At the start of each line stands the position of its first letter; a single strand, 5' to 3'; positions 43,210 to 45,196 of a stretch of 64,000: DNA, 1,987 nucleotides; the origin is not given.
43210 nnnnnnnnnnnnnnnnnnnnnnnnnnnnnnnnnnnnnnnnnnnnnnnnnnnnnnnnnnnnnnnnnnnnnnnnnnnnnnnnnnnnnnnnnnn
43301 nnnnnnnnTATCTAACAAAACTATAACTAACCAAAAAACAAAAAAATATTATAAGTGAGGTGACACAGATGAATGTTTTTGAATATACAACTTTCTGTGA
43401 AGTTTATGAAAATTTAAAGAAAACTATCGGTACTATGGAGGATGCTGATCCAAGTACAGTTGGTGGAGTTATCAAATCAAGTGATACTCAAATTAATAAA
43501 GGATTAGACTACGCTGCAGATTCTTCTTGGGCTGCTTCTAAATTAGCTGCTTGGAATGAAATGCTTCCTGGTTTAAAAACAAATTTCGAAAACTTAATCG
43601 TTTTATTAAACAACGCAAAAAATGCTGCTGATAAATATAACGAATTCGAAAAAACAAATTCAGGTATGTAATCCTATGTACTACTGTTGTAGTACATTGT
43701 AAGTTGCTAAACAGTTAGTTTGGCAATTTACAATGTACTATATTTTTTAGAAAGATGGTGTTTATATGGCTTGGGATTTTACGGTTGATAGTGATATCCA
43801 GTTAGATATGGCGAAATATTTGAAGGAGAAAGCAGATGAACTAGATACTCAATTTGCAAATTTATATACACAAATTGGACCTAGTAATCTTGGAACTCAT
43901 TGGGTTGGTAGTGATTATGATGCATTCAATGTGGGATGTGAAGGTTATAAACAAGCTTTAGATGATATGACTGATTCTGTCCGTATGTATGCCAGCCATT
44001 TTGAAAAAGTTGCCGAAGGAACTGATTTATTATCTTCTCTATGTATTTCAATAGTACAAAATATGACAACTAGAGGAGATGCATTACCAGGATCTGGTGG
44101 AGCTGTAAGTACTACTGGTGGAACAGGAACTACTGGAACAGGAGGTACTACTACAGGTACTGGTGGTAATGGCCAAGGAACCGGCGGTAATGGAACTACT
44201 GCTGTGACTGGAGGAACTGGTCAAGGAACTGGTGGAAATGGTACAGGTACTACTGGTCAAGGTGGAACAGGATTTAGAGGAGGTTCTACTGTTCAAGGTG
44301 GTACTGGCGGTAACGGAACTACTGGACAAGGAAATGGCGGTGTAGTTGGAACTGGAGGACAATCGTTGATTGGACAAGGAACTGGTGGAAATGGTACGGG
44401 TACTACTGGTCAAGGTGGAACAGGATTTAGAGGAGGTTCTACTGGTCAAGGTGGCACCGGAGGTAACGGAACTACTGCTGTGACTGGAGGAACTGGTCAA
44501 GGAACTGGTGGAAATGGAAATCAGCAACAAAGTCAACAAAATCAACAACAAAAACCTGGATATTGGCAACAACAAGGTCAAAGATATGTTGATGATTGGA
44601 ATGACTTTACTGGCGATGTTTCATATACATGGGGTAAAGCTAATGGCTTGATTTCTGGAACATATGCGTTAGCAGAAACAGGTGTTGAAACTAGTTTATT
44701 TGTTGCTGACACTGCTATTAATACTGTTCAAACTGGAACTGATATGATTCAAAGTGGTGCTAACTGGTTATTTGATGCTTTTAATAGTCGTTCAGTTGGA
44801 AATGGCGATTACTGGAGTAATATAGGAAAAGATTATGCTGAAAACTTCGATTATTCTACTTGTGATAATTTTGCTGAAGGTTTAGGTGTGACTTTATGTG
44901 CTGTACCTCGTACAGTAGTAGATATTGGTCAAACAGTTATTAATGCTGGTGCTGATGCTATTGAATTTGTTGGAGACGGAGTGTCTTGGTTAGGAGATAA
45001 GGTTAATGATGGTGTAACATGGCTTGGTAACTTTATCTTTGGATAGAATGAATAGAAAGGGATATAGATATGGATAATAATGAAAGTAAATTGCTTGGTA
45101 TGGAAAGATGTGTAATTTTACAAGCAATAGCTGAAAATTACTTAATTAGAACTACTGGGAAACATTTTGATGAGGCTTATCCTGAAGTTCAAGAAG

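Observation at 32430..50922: T7SSb-like locus with EssC, YukD and WXG100 proteins but no recognisable EssA/EssB/EsaA membrane core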

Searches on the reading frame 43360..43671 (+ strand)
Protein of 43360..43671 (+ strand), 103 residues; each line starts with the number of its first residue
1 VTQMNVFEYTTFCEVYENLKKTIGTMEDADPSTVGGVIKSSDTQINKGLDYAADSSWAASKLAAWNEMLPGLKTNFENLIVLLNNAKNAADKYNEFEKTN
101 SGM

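Call 4: search_protein_families(library=pfam, proteins=[window:43360-43671:+], max_evalue=0.1)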
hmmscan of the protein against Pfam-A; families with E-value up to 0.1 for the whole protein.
window:43360-43671:+ (103 aa): 0 families

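Call 18: search_protein_families(library=ncbifam, proteins=[window:43360-43671:+], max_evalue=0.1)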
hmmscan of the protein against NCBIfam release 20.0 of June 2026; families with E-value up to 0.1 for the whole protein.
window:43360-43671:+ (103 aa): 1 family
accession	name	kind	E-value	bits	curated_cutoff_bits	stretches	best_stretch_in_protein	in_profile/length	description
TIGR04159.2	methbact_MbnB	equivalog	0.031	13.8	325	1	49-98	105-153/261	methanobactin biosynthesis protein MbnB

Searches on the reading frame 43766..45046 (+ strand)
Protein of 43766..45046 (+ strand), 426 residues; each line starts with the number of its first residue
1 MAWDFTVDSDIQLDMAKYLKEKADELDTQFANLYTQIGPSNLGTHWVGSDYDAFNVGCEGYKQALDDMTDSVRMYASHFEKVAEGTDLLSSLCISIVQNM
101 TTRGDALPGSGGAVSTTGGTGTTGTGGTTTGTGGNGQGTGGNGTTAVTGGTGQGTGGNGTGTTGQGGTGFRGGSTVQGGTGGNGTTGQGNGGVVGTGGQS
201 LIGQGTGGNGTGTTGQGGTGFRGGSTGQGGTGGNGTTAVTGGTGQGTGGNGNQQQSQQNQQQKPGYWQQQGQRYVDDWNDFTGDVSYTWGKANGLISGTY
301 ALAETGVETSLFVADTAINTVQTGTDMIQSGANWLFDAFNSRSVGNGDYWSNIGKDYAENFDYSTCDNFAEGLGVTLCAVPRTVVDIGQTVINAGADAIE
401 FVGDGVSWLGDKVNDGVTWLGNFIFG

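Call 4: search_protein_families(library=pfam, proteins=[window:43766-45046:+], max_evalue=0.1)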
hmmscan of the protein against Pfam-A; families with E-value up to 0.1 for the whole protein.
window:43766-45046:+ (426 aa): 1 family
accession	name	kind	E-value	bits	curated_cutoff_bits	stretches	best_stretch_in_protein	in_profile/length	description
PF06013.18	WXG100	-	0.0053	17.4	27.3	1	8-74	5-69/86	Proteins of 100 residues with WXG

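Call 18: search_protein_families(library=ncbifam, proteins=[window:43766-45046:+], max_evalue=0.1)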
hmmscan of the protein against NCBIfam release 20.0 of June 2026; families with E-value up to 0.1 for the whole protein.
window:43766-45046:+ (426 aa): 0 families
